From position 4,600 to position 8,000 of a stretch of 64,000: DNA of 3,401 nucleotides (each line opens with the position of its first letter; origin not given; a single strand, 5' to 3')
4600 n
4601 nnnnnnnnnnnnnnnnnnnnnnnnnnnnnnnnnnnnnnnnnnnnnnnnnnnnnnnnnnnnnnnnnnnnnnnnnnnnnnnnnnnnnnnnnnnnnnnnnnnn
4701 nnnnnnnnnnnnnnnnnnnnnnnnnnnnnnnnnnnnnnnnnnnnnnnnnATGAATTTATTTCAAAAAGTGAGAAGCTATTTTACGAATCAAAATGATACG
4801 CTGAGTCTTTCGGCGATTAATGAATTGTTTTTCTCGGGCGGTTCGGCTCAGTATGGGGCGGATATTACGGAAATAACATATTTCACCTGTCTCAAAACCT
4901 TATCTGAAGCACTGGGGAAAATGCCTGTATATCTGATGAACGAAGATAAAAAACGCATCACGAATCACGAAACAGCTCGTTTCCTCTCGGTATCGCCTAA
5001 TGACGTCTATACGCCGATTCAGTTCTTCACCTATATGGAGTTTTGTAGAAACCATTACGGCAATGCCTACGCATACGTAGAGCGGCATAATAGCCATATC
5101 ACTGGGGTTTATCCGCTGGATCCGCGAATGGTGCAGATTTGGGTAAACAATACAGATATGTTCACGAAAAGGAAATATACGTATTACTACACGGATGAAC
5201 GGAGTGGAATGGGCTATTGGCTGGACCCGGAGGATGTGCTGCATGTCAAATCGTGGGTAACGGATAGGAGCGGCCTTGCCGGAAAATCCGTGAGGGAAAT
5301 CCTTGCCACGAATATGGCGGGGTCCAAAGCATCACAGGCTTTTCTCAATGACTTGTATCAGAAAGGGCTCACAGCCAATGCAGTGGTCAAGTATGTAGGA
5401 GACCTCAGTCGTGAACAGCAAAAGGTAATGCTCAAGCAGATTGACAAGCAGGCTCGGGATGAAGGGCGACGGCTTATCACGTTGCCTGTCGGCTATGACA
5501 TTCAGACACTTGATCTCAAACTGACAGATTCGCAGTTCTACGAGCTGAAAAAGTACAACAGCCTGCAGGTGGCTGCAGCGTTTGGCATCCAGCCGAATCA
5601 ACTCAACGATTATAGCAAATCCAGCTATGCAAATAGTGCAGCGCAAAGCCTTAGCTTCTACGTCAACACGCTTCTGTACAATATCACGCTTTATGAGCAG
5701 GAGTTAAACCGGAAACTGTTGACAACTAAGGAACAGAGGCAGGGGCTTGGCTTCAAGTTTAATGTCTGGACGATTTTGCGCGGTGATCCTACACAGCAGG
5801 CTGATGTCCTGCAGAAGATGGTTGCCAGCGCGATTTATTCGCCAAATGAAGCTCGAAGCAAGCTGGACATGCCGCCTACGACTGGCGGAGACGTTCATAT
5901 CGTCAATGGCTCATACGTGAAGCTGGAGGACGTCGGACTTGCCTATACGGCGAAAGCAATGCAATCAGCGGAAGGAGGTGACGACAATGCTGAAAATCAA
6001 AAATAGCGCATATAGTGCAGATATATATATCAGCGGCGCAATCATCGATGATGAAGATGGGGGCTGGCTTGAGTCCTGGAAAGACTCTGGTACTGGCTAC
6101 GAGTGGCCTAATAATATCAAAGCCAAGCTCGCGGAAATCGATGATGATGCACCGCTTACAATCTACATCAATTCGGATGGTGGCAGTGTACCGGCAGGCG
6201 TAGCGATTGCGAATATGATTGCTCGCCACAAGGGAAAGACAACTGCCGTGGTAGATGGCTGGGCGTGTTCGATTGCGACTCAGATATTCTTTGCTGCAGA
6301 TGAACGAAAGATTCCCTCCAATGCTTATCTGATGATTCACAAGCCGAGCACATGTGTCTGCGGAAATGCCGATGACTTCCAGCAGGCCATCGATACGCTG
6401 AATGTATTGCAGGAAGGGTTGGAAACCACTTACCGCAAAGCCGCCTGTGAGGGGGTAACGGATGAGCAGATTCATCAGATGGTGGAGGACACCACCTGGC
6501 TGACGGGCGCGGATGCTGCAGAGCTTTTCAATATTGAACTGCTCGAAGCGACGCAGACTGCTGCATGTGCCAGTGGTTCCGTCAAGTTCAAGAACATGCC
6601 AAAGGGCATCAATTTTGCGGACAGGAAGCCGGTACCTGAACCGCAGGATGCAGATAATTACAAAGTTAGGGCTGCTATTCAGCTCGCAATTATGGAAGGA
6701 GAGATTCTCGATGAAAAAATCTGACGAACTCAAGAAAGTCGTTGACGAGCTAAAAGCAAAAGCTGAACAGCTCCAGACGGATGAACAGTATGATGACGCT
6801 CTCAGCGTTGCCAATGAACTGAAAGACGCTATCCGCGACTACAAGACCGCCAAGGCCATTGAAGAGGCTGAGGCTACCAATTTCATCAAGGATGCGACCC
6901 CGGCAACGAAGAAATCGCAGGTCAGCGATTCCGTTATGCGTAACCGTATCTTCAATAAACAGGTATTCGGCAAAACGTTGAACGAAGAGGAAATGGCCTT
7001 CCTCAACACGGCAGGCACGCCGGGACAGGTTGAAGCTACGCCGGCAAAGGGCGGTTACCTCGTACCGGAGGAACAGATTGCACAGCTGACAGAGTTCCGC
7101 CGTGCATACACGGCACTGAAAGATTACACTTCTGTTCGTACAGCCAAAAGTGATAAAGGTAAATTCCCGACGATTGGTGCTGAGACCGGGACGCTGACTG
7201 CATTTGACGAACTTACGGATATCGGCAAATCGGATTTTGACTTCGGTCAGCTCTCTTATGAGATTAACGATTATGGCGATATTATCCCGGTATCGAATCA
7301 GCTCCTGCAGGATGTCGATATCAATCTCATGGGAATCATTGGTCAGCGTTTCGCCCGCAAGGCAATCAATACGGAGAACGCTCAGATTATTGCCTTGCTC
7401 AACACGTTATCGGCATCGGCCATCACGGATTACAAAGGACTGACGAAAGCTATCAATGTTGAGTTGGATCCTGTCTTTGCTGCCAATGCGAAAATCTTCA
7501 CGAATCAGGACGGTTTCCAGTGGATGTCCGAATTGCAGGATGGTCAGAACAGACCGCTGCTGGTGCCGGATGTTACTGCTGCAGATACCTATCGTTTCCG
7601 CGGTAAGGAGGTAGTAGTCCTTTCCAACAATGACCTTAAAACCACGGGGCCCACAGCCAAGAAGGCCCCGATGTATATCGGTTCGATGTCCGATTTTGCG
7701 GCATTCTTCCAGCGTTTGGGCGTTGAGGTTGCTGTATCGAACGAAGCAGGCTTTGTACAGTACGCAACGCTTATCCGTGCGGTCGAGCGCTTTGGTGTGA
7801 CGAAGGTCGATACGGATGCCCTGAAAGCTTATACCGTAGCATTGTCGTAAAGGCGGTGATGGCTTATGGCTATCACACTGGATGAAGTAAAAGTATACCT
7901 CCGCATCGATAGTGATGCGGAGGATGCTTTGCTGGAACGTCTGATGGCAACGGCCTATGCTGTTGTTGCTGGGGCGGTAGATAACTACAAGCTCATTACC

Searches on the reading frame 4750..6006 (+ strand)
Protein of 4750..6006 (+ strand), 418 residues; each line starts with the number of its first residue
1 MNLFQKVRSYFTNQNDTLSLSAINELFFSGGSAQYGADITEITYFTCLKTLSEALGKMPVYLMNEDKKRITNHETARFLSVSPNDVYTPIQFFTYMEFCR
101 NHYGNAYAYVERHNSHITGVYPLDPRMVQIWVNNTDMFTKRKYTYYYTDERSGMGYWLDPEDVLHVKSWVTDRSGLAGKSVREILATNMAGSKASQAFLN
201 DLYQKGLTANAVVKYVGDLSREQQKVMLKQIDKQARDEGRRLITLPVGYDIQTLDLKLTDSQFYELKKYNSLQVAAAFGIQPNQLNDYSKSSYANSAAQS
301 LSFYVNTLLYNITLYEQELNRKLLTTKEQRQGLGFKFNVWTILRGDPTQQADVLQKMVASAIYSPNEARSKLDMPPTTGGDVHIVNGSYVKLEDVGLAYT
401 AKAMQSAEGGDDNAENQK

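Call 8: search_protein_families(library=pfam, proteins=[window:4750-6006:+])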
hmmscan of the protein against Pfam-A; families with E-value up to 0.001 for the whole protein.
window:4750-6006:+ (418 aa): 1 family
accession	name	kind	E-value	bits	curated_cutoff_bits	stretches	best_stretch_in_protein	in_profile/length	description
PF04860.17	Phage_portal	-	1.2e-73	248.5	39.1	1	43-373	2-321/321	Phage portal protein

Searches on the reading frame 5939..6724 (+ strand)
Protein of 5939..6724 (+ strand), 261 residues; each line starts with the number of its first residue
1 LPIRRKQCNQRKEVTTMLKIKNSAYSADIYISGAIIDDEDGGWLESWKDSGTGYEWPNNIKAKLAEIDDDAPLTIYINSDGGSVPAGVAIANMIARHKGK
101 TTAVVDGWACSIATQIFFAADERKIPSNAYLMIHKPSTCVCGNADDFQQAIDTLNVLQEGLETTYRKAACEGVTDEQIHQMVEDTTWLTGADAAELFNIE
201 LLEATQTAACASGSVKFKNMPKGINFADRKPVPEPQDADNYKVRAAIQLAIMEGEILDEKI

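Call 8: search_protein_families(library=pfam, proteins=[window:5939-6724:+])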
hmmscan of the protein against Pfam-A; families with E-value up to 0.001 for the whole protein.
window:5939-6724:+ (261 aa): 2 families
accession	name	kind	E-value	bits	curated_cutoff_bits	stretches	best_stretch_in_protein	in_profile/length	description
PF00574.28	CLP_protease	-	2.6e-24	86.5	20.2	1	64-195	40-171/182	Clp protease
PF01972.22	SDH_protease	-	3.5e-06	26.7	31.3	1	67-131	88-152/286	ClpP-like SDH-type serine proteinase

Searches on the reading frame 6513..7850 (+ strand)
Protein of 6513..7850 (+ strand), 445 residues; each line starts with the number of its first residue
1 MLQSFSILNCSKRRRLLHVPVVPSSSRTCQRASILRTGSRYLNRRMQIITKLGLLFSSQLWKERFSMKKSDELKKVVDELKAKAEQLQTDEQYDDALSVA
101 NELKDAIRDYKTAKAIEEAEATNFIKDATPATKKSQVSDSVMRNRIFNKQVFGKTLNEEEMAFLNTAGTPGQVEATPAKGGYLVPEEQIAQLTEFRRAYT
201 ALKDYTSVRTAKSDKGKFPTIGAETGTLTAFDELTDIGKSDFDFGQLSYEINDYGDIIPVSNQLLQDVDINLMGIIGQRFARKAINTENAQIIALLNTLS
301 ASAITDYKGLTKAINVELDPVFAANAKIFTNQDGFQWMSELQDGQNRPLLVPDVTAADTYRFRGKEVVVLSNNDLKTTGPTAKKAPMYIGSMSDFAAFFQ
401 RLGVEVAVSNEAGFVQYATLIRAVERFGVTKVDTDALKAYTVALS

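Call 8: search_protein_families(library=pfam, proteins=[window:6513-7850:+])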
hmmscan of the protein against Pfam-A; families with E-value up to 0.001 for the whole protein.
window:6513-7850:+ (445 aa): 2 families
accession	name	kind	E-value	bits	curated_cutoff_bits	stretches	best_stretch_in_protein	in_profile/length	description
PF05065.19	Phage_capsid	-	6.1e-32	111.6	24.2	1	180-441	1-279/280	Phage capsid family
PF25209.1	Phage_capsid_4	-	1.8e-08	35.4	27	1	200-441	38-261/262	Phage capsid protein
